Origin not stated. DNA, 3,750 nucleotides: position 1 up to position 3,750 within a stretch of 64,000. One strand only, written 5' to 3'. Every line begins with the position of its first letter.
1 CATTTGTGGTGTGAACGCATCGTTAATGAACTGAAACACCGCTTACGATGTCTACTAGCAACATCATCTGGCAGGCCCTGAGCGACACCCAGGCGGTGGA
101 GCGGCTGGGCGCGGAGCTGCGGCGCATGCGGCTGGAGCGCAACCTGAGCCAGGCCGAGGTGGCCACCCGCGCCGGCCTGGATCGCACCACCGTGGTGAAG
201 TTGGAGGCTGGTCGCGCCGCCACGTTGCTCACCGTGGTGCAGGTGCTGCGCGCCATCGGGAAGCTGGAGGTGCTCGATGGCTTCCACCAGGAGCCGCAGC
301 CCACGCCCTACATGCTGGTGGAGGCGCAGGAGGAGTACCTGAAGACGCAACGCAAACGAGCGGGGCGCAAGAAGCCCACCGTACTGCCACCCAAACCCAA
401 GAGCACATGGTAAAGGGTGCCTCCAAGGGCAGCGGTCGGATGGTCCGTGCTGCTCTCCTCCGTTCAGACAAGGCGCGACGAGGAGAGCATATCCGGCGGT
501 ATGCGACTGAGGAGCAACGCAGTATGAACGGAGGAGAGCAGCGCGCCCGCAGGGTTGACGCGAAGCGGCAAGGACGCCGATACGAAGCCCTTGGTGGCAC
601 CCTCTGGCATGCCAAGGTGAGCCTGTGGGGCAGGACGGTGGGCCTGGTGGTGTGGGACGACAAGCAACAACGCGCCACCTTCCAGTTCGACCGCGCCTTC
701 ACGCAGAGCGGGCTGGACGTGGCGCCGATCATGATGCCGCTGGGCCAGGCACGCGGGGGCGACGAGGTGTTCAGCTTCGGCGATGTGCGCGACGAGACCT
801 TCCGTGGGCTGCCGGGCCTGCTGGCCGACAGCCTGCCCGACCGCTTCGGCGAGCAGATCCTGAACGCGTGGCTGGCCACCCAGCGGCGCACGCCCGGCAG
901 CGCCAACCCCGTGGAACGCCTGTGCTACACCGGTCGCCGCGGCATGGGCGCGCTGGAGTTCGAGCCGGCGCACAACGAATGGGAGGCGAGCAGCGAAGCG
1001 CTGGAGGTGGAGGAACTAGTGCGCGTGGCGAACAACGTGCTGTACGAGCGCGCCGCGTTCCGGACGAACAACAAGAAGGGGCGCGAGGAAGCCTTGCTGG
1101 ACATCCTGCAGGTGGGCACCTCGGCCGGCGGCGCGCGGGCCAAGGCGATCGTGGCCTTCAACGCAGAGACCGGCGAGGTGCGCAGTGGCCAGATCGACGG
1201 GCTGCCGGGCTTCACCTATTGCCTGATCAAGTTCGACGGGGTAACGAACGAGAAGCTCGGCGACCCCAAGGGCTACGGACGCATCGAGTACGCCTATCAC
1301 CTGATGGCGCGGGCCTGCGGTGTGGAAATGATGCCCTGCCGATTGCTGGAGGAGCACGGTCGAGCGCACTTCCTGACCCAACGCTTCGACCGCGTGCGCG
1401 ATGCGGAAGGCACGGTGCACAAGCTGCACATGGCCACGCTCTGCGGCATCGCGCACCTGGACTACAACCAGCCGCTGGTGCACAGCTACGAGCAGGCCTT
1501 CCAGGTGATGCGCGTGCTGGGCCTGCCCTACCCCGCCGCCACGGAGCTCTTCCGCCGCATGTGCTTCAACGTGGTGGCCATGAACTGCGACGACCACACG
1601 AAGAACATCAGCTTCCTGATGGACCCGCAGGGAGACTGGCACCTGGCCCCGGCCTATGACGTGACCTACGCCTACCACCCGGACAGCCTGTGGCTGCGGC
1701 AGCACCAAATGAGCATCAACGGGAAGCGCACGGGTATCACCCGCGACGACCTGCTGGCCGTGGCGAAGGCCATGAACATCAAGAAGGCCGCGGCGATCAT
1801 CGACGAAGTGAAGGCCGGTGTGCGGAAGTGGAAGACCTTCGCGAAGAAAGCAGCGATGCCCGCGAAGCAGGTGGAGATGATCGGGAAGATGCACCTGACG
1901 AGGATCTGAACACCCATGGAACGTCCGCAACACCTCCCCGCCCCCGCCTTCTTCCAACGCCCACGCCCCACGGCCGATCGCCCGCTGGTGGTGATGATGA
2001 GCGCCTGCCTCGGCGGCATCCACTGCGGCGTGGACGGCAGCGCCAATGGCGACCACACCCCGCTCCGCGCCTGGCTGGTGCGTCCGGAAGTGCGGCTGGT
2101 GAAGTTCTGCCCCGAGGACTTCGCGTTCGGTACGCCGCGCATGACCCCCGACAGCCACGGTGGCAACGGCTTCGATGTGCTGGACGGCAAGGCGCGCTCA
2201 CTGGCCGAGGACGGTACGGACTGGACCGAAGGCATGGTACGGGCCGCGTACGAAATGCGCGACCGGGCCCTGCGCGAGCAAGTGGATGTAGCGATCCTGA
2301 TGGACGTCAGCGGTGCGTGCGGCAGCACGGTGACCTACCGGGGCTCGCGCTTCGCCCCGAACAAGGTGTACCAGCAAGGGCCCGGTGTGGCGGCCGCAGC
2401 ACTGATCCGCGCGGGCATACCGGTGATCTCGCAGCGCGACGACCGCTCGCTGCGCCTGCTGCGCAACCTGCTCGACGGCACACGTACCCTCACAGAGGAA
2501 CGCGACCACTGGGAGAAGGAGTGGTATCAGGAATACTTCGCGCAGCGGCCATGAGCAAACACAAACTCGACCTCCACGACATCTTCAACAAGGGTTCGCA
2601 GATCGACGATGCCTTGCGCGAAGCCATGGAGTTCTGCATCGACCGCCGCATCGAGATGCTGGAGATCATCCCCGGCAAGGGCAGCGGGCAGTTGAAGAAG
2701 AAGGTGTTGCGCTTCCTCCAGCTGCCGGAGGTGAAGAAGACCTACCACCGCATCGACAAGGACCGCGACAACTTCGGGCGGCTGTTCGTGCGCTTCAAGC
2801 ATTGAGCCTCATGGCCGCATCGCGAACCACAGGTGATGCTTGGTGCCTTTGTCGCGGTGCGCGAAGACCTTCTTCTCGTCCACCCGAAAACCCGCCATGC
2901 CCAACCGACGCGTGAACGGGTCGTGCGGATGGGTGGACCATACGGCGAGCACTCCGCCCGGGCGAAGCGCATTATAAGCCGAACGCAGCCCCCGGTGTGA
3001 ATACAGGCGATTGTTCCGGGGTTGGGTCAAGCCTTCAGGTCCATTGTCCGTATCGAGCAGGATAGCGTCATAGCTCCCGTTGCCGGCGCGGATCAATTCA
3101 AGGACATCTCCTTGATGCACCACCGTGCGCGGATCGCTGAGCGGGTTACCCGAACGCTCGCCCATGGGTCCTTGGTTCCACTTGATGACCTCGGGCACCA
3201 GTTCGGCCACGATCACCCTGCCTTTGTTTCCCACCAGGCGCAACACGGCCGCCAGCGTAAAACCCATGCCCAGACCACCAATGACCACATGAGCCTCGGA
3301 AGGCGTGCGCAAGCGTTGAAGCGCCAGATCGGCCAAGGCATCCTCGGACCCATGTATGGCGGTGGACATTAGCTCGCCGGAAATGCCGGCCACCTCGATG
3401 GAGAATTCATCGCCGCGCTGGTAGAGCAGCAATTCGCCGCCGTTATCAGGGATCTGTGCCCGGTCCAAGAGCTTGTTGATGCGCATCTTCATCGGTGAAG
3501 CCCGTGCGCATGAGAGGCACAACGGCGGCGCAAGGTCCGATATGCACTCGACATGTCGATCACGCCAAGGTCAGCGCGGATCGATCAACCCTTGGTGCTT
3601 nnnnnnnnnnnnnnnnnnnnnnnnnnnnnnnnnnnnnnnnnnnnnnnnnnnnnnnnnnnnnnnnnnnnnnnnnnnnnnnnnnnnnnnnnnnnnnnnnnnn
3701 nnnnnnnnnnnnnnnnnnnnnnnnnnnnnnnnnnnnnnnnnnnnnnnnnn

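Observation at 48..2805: hipB-hipA module co-directional with a DUF523 (TudS-like desulfidase) gene and an Smr nuclease-domain gene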

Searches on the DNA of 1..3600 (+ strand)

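Call 20: search_rna_families(source=window, start=1, end=3600, threshold=evalue, max_evalue=1)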
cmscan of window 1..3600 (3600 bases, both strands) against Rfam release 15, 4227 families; matches with E-value up to 1: 0.
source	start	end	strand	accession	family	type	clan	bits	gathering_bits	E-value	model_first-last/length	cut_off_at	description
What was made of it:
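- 414..607 (+): 194-nt imperfect palindrome (MITE/RPE-like element) that replaces the 'CG' of the empty site. The net gain is 192 nt, or 64 codons, in frame with hipA. It encodes the basic extension, residues 3-66. There is no Rfam match (call 20).
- Tried and rejected: Rfam scan of 1-3600 at E<=1: no hit (call 20).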

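Call 43: search_dna_similar(query=window:400-620:+, collection=plasmids, mode=distant, max_evalue=0.001)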
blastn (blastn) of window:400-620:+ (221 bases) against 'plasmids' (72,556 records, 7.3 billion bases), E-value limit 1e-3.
No match.
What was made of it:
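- Tried and rejected: blastn of the insert against PLSDB plasmids: no match (call 43).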

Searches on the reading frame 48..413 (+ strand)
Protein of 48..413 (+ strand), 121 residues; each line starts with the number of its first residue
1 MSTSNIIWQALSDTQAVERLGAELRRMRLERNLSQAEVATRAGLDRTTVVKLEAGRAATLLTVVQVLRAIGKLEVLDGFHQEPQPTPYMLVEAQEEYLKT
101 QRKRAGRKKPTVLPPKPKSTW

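Call 3: search_protein_families(library=pfam, proteins=[window:48-413:+], max_evalue=0.01)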
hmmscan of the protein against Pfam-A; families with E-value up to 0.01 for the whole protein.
window:48-413:+ (121 aa): 5 families
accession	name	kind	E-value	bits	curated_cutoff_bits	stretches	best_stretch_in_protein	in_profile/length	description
PF01381.28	HTH_3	-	1.6e-10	41.3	23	1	24-71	1-49/55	Helix-turn-helix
PF13560.12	HTH_31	-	1.7e-09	38.3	27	1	19-58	1-40/64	Helix-turn-helix domain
PF12844.13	HTH_19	-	4.6e-05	23.7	30.2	1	21-60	1-39/64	Helix-turn-helix domain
PF13443.12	HTH_26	-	0.0011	19.6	22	1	24-59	2-37/63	Cro/C1-type HTH DNA-binding domain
PF13413.12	HTH_25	-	0.0013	19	24.6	1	24-60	2-38/62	Helix-turn-helix domain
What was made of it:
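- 48..413 (+): hipB: 121-aa HTH (Xre-type) antitoxin gene ending ...KSTW-TAA. Pfam HTH_3 1.6e-10 and HTH_31 1.7e-09 (call 3).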

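Call 4: search_protein_families(library=ncbifam, proteins=[window:48-413:+], max_evalue=0.01)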
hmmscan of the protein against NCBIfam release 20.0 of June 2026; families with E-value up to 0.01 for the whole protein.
window:48-413:+ (121 aa): 8 families
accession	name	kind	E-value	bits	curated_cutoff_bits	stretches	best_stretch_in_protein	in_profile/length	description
TIGR03070.1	couple_hipB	subfamily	1.6e-08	34.4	71.65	1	19-71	2-55/58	type II toxin-antitoxin system Y4mF family antitoxin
TIGR03830.1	CxxCG_CxxCG_HTH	subfamily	7e-05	22.6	61.8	1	18-70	64-116/127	type II TA system antitoxin MqsA family protein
NF006015.0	PRK08154.1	subfamily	0.00012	21.4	204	1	13-71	24-83/314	anaerobic benzoate catabolism transcriptional regulator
NF041951.1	phage_RstR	subfamily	0.00027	21.2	80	1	20-59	3-42/108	RstR family transcriptional repressor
NF007408.0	PRK09943.1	equivalog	0.0017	17.9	211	1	20-94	8-82/185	HTH-type transcriptional regulator PuuR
NF003162.0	PRK04140.1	equivalog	0.002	17.2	263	1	21-67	128-174/317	transcriptional regulator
NF007271.0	PRK09726.1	equivalog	0.0029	17.5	79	1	19-72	12-66/88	type II toxin-antitoxin system antitoxin HipB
NF038139.1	Reg_Aceta_RamB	equivalog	0.0095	14.6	700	0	21-79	4-60/465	acetate metabolism transcriptional regulator RamB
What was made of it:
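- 48..413 (+): There is a sub-threshold NCBIfam couple_hipB match (call 4).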

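Call 67: search_protein_families(library=padloc, proteins=[window:48-413:+], max_evalue=0.01)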
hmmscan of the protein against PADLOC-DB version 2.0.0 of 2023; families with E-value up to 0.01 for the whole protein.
window:48-413:+ (121 aa): 10 families
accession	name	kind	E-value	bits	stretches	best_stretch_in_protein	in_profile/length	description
PDLC02926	HTH_VI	-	7.7e-06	24.1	1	20-65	2-47/92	-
PDLC03665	Control_protein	-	1.4e-05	23.3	1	19-57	8-47/77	control protein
PDLC03664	Control_protein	-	0.00017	20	1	19-68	13-60/74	control protein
PDLC03666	Control_protein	-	0.00052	18.4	1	18-67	5-55/77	control protein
PDLC04142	capH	-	0.00075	18.5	1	19-60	6-47/103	capH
PDLC03943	RmrA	-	0.0022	15.1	1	21-87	4-68/370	-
PDLC03668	Control_protein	-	0.0024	16.4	1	24-77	13-64/79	control protein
PDLC03947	RmrA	-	0.0039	14.1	1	20-68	12-60/383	-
PDLC01766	Cas3c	-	0.0044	13.2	1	17-56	7-45/1009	-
PDLC03671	Control_protein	-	0.0052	15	1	18-70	13-66/84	control protein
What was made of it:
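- Tried and rejected: PADLOC: only generic HTH hits for HipB (call 67).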

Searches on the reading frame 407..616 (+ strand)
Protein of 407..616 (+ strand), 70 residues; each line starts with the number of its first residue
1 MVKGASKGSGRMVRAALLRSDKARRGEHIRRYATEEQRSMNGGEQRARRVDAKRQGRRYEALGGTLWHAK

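Call 52: search_protein_representatives(protein=window:407-616:+)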
Query: 70 residues. Proteins with E-value up to 0.001 (for the whole library): 3; up to 1e-10: 0; up to 1e-30: 0. The best 3 are listed.
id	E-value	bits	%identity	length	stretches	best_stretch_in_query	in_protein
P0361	8.5e-09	51.2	97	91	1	40-69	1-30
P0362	6.2e-06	42.2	54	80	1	2-66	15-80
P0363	3.3e-04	36.8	53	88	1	2-59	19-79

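Call 54: find_encoding_contigs(protein=P0362, flank=5000, max_places=6)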
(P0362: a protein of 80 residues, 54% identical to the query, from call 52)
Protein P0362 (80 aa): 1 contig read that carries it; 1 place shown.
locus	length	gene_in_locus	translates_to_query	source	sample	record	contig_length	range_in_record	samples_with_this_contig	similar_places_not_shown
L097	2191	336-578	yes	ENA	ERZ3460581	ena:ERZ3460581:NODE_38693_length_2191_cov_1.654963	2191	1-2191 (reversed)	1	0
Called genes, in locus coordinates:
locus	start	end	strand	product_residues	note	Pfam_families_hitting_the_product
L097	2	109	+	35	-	?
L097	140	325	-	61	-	PF04120:Iron_permease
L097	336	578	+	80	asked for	-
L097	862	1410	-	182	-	PF05974:DUF892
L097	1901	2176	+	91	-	PF20554:DUF6766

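Call 56: find_encoding_contigs(protein=P0363, flank=5000, max_places=6)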
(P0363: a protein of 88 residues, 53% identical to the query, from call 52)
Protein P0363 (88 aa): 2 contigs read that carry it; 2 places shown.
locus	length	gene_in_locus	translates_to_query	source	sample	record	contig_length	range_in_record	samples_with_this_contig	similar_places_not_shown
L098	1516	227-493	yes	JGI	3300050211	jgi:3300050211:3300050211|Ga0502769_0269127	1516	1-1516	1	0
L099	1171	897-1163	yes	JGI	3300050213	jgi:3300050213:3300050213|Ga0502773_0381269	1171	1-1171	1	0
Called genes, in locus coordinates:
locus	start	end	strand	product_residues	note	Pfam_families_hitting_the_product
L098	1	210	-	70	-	?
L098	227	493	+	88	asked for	-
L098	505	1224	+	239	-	-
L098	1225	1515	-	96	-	?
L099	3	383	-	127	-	?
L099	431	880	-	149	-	PF22381:Staph_reg_Sar_Rot (weak), PF12802:MarR_2 (weak), PF01047:MarR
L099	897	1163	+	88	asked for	-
